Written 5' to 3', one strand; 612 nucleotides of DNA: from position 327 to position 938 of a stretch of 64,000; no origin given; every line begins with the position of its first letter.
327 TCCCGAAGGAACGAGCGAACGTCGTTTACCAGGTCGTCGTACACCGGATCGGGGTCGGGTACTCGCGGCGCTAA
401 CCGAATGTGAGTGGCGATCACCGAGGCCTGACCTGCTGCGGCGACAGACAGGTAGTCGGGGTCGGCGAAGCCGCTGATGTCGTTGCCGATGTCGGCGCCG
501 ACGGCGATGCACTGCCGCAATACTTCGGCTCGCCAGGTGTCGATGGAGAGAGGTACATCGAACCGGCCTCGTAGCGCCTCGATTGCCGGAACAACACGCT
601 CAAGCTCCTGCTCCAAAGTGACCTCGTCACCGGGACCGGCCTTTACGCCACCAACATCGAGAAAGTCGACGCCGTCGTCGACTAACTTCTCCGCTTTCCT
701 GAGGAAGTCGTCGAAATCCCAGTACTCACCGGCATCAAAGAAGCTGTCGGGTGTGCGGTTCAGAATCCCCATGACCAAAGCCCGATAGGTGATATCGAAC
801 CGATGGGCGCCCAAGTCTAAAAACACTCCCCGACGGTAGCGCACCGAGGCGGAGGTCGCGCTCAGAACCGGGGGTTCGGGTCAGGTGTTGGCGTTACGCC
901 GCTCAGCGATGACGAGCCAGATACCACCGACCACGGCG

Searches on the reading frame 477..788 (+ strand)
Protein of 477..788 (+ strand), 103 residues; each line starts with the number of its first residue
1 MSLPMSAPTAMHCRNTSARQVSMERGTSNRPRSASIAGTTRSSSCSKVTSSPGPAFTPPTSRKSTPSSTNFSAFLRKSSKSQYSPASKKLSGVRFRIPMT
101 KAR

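Call 79: search_protein_families(library=padloc, alignment_id=A5, max_evalue=0.00001)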
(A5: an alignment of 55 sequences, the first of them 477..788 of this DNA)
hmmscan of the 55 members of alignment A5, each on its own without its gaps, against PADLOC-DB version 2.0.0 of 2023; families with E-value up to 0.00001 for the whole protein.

A. member 1, window:477-788:+ (103 aa): 0 families

B. families by the number of members that match (of 55 scanned): 9 families
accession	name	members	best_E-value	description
PDLC01078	C3a156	3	2.6e-20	oxidoreductase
PDLC00758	Effector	1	3.7e-42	Phospholipase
PDLC00757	Effector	1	2.5e-35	Phospholipase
PDLC00755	Effector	1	6.9e-24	Phospholipase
PDLC01720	Csa3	1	2.9e-13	Csa3_1_CAS-I-II-III-IV-V-VI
PDLC01438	Csa3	1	7.8e-13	"CAS-I,CAS-II,CAS-III,CAS-IV,CAS-V,CAS-VI; associated_signaling"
PDLC01852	CARF3--CARF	1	1e-08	-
PDLC01860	CARF3--CARF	1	1.1e-07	-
PDLC00733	Effector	1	1.5e-07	TIR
